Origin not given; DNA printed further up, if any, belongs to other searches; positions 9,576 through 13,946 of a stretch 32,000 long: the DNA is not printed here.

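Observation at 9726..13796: Unusual single-polypeptide architecture: HEXXH peptidase + full UvrD motif set + four-Cys PD-(D/E)XK nuclease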

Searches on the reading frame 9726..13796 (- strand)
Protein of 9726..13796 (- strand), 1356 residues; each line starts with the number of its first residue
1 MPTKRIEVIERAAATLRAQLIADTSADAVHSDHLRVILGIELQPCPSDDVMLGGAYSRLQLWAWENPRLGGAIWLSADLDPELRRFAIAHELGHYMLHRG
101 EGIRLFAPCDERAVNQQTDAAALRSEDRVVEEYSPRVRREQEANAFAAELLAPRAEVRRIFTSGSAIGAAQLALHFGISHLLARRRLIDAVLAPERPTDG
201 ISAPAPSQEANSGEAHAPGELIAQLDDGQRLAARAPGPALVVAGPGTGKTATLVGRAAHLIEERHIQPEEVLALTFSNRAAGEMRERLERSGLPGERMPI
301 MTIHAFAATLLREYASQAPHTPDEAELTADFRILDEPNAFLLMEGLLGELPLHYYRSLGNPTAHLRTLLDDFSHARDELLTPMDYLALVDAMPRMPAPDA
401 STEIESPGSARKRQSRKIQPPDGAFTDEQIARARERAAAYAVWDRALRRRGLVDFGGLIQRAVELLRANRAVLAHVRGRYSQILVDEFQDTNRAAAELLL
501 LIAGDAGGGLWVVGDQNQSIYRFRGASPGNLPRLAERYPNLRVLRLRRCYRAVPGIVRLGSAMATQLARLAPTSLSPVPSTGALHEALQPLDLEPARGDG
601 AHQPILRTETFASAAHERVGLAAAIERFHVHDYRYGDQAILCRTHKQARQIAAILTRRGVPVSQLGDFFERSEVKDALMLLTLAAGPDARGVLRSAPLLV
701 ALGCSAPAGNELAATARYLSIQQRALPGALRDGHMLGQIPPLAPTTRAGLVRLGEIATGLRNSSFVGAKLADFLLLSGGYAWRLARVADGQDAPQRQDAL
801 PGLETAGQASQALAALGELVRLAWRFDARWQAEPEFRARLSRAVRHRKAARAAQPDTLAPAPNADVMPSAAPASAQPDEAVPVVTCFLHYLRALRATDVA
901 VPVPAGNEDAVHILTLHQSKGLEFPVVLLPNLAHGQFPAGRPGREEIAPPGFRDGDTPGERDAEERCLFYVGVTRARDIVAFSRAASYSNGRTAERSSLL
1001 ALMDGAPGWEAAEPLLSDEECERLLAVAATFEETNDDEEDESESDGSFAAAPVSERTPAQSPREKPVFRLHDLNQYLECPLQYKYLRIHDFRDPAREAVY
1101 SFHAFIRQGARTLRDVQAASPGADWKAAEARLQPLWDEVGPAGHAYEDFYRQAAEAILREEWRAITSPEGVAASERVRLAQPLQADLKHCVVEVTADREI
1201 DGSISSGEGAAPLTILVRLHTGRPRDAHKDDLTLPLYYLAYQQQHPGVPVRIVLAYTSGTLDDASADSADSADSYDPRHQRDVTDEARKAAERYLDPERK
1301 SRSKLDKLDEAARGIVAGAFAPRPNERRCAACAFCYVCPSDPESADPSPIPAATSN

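Call 3: search_protein_families(library=pfam, proteins=[window:9726-13796:-], max_evalue=1)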
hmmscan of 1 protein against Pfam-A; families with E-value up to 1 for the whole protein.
window:9726-13796:- (1356 aa): 9 families
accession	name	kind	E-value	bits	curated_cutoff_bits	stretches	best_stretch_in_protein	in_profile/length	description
PF00580.27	UvrD-helicase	-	1.6e-57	195.7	23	1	229-538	5-270/271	UvrD/REP helicase N-terminal domain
PF13361.12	UvrD_C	-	1.4e-27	97.5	25.6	2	909-983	285-346/350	UvrD-like helicase C-terminal domain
PF13245.12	AAA_19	-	9.5e-21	74.8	25.1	1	236-524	11-134/134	AAA domain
PF06114.19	Peptidase_M78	-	3.5e-12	46.6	22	1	70-187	28-122/123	IrrE N-terminal-like domain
PF12705.13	PDDEXK_1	-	3.4e-09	37.5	22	1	1073-1339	7-247/247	PD-(D/E)XK nuclease superfamily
PF13538.12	UvrD_C_2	-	1.5e-07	31.6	27.4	2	911-932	2-25/52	UvrD-like helicase C-terminal domain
PF13604.12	AAA_30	-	1.1e-06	29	27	1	229-289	11-67/191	AAA domain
PF13086.12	AAA_11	-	0.00045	20.5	27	1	237-291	18-77/257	AAA domain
PF01443.25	Viral_helicase1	-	0.22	11.8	21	0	479-526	59-104/228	Viral superfamily 1 RNA helicase core domain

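Call 4: search_protein_families(library=ncbifam, proteins=[window:9726-13796:-], max_evalue=0.1)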
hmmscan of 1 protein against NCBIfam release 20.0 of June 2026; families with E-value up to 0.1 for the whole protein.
window:9726-13796:- (1356 aa): 18 families
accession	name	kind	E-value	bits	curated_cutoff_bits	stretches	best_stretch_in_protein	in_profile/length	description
TIGR01073.1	pcrA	equivalog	2.1e-67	228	911.2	4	222-386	2-155/725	DNA helicase PcrA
NF008743.0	PRK11773.1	equivalog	3.3e-65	220.8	965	4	433-559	167-292/720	DNA helicase II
TIGR01075.1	uvrD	equivalog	1.1e-63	215.7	1144.45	4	432-559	161-287/715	DNA helicase II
TIGR01074.1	rep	equivalog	2e-59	201.5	951.45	4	418-561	145-287/668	DNA helicase Rep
NF008172.0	PRK10919.1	equivalog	9.2e-45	153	1168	4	418-558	146-285/673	DNA helicase Rep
NF008276.0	PRK11054.1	equivalog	7.1e-37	127.2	543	3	239-320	212-292/684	DNA helicase IV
TIGR02785.1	addA_Gpos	equivalog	1.4e-34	119.2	707.65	4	445-528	350-439/1234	helicase-exonuclease AddAB subunit AddA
TIGR00609.1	recB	equivalog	2.3e-31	108.8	696.05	4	448-526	338-419/1175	exodeoxyribonuclease V subunit beta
TIGR02784.1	addA_alphas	equivalog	4.8e-28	98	860.75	3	437-533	345-454/1138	double-strand break repair helicase AddA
NF010487.0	PRK13909.1-4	equivalog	6.5e-21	74.3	759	2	474-664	322-504/924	RecB-like helicase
NF010485.0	PRK13909.1-2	equivalog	2.6e-19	69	650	3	478-558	330-418/909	RecB-like helicase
NF008128.0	PRK10876.1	equivalog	5.5e-15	54.1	1697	2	445-526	341-425/1181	exodeoxyribonuclease V subunit beta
NF010486.0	PRK13909.1-3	equivalog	7.5e-06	24.2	1109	1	475-551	326-410/921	RecB-like helicase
NF010484.0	PRK13909.1-1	equivalog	8e-06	23.9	1074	0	243-288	12-56/945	RecB-like helicase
NF041254.1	motor_HelR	exception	3.6e-05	22.2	750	0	230-261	195-226/706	RNA polymerase recycling motor ATPase HelR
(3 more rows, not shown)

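Call 5: search_protein_families(library=padloc, proteins=[window:9726-13796:-], max_evalue=0.1)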
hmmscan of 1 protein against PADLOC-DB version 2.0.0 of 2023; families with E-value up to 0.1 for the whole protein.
window:9726-13796:- (1356 aa): 65 families (the best 25 are shown)
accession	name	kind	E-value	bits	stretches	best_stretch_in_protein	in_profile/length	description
PDLC00117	GajB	-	1.8e-62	209.7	3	428-562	167-300/604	UrvD helicase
PDLC03802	RTasHel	-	4.9e-60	202.1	2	231-694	13-369/675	DRT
PDLC00114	GajB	-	3.4e-58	195.7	3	430-693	166-411/635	UrvD helicase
PDLC00132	GajB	-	2.5e-43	146.7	3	236-317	16-95/625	UrvD helicase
PDLC00103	GajB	-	6.6e-40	135.6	2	225-578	17-306/612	UrvD helicase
PDLC00130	GajB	-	2.7e-39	132.9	3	435-565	162-291/589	UrvD helicase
PDLC00127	GajB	-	1.5e-36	124.1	2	223-340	7-119/594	UrvD helicase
PDLC00123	GajB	-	1.4e-34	117.6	3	451-572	148-267/540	UrvD helicase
PDLC00107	GajB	-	2e-34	117.2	3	448-551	184-285/587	UrvD helicase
PDLC00112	GajB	-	4.2e-29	99.6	3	436-564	166-295/581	UrvD helicase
PDLC00122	GajB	-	2.9e-28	97.1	2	460-564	143-247/502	UrvD helicase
PDLC00104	GajB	-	3.8e-27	93.2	3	413-537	103-221/574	UrvD helicase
PDLC00108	GajB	-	5.5e-26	89.5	2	432-564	10-141/445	UrvD helicase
PDLC00119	GajB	-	1.7e-25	88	2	432-533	171-271/565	UrvD helicase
PDLC00134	GajB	-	2.1e-24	84.4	2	238-336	30-128/431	UrvD helicase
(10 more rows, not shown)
